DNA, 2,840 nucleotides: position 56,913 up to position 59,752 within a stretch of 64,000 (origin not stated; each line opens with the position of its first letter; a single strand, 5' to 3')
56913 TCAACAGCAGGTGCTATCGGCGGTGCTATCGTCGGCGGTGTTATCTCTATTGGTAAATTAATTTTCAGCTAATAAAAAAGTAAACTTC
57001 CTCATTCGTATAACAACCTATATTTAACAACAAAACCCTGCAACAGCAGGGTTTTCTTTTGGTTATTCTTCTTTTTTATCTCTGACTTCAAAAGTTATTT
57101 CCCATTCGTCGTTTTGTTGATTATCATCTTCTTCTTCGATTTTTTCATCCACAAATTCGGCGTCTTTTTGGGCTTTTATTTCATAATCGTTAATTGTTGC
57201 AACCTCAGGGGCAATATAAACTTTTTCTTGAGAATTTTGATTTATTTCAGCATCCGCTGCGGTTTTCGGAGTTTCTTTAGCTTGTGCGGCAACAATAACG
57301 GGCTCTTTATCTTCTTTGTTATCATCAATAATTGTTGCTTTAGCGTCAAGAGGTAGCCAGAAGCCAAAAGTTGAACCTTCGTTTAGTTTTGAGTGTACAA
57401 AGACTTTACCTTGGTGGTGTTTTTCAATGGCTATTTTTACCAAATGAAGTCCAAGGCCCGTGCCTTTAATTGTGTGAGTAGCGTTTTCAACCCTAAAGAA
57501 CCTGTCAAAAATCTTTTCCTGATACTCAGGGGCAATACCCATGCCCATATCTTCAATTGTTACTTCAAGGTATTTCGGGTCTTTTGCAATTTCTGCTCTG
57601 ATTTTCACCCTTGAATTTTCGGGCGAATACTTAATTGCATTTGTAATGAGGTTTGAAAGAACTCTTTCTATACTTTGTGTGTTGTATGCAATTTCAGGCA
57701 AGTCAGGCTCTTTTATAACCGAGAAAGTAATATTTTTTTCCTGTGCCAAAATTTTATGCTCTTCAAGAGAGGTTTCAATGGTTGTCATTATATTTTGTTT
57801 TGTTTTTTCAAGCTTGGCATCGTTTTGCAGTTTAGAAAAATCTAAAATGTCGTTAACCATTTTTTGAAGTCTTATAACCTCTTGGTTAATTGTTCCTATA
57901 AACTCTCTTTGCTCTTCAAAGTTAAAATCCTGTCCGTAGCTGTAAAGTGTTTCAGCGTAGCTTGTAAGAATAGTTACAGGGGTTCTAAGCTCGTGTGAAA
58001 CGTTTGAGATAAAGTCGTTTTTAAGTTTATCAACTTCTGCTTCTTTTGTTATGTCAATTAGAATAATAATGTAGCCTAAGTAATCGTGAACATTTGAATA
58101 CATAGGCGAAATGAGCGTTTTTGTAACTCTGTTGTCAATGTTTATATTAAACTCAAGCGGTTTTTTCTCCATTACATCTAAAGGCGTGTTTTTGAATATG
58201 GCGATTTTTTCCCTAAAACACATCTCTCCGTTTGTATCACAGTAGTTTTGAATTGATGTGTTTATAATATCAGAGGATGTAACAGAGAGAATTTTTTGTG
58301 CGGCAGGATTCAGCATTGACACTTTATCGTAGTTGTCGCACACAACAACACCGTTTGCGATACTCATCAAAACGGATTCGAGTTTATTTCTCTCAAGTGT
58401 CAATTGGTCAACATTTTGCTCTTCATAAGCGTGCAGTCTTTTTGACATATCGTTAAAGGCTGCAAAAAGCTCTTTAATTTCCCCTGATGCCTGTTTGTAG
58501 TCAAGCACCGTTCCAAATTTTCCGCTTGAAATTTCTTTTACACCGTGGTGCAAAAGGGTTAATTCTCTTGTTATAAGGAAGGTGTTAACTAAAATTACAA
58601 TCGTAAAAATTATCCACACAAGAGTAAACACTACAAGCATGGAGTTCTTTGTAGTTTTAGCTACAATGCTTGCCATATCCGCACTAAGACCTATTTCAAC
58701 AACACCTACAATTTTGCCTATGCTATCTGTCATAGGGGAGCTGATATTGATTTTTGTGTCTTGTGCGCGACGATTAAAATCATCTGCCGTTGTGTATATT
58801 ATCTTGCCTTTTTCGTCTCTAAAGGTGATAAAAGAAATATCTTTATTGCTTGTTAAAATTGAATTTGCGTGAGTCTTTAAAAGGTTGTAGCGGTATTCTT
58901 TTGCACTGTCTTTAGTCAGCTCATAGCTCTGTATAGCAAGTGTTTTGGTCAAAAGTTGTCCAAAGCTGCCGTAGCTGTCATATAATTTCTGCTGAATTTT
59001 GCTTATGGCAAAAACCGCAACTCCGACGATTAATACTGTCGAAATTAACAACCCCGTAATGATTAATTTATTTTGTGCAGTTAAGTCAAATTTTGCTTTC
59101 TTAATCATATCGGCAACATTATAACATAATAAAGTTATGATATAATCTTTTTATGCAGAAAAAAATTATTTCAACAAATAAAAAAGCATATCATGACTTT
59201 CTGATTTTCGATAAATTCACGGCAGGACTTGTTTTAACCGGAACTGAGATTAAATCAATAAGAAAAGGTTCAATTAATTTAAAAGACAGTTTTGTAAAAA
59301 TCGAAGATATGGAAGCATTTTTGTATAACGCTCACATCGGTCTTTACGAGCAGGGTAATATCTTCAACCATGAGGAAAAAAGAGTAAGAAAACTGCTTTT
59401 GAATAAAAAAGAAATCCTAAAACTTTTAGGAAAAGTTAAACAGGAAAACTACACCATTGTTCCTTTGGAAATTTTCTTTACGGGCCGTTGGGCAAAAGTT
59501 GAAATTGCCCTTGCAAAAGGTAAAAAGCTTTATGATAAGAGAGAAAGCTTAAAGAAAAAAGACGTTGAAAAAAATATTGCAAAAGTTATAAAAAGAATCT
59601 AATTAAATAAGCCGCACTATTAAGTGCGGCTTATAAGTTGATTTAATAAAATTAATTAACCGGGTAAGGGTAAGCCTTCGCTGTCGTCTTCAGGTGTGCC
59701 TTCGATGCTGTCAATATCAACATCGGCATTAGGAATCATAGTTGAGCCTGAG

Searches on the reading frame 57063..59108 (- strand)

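Call 54: search_protein_families(library=pfam, max_evalue=0.000001, proteins=[window:57063-59108:-])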
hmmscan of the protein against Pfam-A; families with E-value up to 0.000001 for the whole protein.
window:57063-59108:- (681 aa): 2 families
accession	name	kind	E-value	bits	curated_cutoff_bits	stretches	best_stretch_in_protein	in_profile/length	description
PF02518.31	HATPase_c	-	2.6e-26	92.7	26.4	1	478-588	4-110/111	Histidine kinase-, DNA gyrase B-, and HSP90-like ATPase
PF00512.31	HisKA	-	1.3e-18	67.2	26.9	1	363-429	2-65/66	His Kinase A (phospho-acceptor) domain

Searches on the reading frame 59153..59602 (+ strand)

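Call 54: search_protein_families(library=pfam, max_evalue=0.000001, proteins=[window:59153-59602:+])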
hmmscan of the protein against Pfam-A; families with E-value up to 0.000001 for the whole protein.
window:59153-59602:+ (149 aa): 1 family
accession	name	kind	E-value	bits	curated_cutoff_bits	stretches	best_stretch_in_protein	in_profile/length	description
PF01668.23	SmpB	-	1e-57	194.5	27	1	6-147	1-142/143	SmpB protein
